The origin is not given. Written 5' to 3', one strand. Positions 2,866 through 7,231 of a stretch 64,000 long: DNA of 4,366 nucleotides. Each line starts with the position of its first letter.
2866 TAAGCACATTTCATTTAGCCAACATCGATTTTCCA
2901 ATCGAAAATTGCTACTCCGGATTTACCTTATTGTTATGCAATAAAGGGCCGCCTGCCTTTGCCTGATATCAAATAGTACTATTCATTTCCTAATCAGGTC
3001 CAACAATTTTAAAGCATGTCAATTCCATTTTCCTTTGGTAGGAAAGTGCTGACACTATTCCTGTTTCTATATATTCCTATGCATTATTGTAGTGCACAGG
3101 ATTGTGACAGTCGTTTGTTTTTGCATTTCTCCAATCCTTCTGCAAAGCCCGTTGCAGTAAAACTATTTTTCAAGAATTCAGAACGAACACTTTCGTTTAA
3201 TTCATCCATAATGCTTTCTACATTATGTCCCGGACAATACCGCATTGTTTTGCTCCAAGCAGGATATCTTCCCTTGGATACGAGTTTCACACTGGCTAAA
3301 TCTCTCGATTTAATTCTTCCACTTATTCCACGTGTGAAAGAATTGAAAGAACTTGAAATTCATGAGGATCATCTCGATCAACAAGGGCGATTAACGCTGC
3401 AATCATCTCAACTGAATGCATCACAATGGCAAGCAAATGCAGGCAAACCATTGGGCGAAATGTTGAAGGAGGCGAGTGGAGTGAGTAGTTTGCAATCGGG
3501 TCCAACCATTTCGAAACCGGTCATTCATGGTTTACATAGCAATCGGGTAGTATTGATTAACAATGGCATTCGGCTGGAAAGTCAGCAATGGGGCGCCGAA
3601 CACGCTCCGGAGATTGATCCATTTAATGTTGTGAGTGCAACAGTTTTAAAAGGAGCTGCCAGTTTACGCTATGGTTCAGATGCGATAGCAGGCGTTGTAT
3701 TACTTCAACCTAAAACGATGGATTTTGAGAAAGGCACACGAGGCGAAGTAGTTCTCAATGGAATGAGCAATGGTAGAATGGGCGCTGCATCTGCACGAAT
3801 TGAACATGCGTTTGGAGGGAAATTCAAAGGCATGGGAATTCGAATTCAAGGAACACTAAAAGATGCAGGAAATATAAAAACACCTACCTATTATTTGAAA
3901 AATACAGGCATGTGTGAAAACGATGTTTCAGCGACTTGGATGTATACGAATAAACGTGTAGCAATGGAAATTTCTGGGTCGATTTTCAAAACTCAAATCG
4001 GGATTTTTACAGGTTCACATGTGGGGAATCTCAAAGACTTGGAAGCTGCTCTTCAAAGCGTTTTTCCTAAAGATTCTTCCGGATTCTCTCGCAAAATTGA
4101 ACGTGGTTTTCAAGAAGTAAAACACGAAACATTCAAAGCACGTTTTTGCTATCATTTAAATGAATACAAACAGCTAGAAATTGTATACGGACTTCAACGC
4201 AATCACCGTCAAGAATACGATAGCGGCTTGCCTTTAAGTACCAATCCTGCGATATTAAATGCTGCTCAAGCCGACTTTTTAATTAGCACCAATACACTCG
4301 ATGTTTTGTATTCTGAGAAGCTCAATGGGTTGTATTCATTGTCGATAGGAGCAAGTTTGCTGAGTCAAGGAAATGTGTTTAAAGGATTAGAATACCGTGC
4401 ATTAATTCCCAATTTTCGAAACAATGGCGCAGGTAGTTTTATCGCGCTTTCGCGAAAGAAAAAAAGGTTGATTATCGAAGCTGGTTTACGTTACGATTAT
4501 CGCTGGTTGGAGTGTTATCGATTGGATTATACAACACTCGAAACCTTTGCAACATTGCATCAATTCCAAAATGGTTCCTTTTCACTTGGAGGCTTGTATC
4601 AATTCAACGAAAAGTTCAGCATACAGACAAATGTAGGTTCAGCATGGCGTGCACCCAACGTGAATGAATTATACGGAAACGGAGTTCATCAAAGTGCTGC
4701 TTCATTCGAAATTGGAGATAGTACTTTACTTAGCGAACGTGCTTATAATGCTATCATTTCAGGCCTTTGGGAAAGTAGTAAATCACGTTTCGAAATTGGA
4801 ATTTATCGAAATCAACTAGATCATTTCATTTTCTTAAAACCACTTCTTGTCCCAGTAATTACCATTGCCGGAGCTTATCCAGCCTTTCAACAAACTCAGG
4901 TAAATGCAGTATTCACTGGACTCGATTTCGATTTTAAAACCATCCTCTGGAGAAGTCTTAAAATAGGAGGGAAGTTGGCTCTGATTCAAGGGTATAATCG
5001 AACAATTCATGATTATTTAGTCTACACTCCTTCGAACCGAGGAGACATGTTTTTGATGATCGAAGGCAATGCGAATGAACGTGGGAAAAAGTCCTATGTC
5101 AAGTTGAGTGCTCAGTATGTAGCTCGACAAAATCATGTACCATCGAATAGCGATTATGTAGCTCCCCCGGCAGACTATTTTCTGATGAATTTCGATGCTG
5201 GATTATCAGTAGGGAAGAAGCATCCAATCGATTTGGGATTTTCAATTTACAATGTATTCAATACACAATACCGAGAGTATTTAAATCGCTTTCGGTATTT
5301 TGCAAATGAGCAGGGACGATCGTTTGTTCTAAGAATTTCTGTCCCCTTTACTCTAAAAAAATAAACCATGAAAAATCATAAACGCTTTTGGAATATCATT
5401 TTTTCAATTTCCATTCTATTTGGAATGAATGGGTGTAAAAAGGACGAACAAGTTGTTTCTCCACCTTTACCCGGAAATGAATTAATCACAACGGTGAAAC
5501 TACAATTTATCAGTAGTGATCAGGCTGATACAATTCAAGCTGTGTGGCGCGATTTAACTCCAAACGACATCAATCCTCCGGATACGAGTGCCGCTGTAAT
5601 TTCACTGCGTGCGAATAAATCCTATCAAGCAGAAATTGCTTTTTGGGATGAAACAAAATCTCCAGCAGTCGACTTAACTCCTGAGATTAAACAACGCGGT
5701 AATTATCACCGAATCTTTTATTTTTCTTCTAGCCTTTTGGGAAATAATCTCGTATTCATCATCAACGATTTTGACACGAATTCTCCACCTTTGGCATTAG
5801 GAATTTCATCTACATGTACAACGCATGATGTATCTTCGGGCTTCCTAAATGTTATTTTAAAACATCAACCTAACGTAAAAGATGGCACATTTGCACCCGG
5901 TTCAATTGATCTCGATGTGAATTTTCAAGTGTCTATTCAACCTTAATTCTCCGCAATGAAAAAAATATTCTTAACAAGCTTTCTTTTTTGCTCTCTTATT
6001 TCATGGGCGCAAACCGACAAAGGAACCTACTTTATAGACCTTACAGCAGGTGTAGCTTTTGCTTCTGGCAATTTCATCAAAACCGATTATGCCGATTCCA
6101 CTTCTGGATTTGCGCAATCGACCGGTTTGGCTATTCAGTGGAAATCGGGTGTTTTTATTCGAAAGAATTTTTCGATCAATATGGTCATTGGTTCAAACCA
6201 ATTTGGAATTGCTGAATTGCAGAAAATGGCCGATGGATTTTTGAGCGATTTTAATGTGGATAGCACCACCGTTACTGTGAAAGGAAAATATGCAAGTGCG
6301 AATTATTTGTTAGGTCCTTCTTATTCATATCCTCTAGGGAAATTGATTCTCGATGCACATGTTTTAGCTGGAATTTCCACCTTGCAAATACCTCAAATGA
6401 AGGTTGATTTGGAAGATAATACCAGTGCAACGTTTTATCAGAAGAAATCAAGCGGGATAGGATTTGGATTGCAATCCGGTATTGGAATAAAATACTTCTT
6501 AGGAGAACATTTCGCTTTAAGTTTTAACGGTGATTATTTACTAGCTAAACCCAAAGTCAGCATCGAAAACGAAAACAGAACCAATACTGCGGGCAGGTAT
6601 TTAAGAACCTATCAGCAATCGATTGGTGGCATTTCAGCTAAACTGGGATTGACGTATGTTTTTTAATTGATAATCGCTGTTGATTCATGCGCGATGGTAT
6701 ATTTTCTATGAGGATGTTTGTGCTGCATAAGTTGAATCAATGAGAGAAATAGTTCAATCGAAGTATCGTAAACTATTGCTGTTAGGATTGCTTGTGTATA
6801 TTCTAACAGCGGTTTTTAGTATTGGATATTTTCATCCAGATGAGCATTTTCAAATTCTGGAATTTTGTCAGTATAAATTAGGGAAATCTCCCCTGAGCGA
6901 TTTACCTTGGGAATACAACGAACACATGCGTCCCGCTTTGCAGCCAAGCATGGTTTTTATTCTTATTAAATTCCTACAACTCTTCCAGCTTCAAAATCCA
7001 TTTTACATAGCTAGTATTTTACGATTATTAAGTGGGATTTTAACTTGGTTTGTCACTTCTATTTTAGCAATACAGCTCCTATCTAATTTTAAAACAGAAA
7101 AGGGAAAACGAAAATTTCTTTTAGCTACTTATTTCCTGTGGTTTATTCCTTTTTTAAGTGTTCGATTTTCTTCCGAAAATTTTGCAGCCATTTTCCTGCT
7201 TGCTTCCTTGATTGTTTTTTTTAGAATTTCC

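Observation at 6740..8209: Eukaryotic-type GT22 (Alg9/PIG-B-like) mannosyltransferase homolog, plus a second GT-C enzyme nearby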

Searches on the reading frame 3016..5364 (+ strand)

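Call 5: search_protein_families(library=pfam, proteins=[window:3016-5364:+], max_evalue=0.01)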
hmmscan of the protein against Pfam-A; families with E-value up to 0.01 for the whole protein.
window:3016-5364:+ (782 aa): 2 families
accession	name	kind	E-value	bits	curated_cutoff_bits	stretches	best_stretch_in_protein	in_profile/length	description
PF00593.30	TonB_dep_Rec_b-barrel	-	4.9e-18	66.6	27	1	367-747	57-436/436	TonB dependent receptor-like, beta-barrel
PF07715.20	Plug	-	5.3e-15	56.3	23.9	1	130-227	9-107/107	TonB-dependent Receptor Plug Domain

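Call 6: search_protein_families(library=ncbifam, proteins=[window:3016-5364:+], max_evalue=0.01)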
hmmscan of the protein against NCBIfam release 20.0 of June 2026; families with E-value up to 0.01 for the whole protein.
window:3016-5364:+ (782 aa): 14 families
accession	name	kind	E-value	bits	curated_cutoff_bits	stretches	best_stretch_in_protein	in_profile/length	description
TIGR01786.1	TonB-hemlactrns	subfamily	1.7e-34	119.2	323.75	2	367-778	329-719/719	TonB-dependent hemoglobin/transferrin/lactoferrin family receptor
TIGR01785.1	TonB-hemin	subfamily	6.7e-31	107.4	316.85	1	135-778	27-677/677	TonB-dependent heme/hemoglobin receptor family protein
NF038289.1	Zn_piracy_ZnuD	exception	1.3e-21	76.9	950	2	107-299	27-220/685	zinc piracy TonB-dependent receptor ZnuD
TIGR01776.1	TonB-tbp-lbp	subfamily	2.8e-12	45.4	468.8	2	472-606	598-731/946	lactoferrin/transferrin family TonB-dependent receptor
TIGR01778.1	TonB-copper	equivalog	9.5e-11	41.1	472.45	1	147-270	18-141/637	TonB-dependent copper receptor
TIGR01779.1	TonB-B12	equivalog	2.1e-10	39.8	599.7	1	137-244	59-165/614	TonB-dependent vitamin B12 receptor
TIGR01783.1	TonB-siderophor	subfamily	6.9e-09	34.9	223.5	1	142-246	19-129/649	TonB-dependent siderophore receptor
NF052649.1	TonRcptRhtA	equivalog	9.5e-07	27.4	1100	1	137-317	71-246/744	TonB-dependent siderophore receptor RhtA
NF007926.1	PRK10641.1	equivalog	1.8e-06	26.8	836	1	136-230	57-151/617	TonB-dependent vitamin B12 receptor BtuB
NF038079.1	TonB_sider_MxcH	equivalog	0.0013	16.8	925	0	144-253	149-257/792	TonB-dependent siderophore myxochelin receptor MxcH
NF010010.0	PRK13483.1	equivalog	0.0016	16.5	927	0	208-230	138-160/660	ligand-gated channel protein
TIGR04057.1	SusC_RagA_signa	signature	0.0022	17.8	46.2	1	207-230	4-28/31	SusC/RagA subfamily TonB-dependent outer membrane receptor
NF047944.1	FoxamRcptFoxA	equivalog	0.0029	16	1300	1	199-258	129-186/697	ferrioxamine B receptor FoxA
NF010048.1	PRK13524.1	subfamily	0.0037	15.8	493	0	207-282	150-225/744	FepA family TonB-dependent siderophore receptor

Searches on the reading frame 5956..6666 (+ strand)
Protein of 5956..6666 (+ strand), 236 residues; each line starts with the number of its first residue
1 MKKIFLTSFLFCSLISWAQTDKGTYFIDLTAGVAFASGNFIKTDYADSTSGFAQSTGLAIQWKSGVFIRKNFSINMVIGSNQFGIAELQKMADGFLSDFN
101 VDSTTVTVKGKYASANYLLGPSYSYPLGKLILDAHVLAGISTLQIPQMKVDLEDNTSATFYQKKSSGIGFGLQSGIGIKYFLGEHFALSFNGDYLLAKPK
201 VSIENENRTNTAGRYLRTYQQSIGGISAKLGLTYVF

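Call 5: search_protein_families(library=pfam, proteins=[window:5956-6666:+], max_evalue=0.01)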
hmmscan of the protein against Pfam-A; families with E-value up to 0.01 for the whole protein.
window:5956-6666:+ (236 aa): 1 family
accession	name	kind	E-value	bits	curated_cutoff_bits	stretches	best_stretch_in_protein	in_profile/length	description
PF13505.12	OMP_b-brl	-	1.6e-07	32.1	28.7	1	6-198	3-154/175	Outer membrane protein beta-barrel domain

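Call 6: search_protein_families(library=ncbifam, proteins=[window:5956-6666:+], max_evalue=0.01)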
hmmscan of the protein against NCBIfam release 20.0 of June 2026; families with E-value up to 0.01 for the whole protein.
window:5956-6666:+ (236 aa): 0 families

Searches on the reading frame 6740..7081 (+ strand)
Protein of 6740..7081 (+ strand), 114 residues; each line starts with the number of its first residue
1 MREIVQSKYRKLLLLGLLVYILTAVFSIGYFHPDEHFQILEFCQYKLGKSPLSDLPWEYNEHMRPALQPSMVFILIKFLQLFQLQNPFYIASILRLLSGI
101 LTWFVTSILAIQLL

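Call 66: search_solved_structures(query=window:6740-7081:+, max_evalue=10, show_alignments=5)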
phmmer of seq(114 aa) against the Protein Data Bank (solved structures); distinct sequences matched with E-value up to 10: 0.
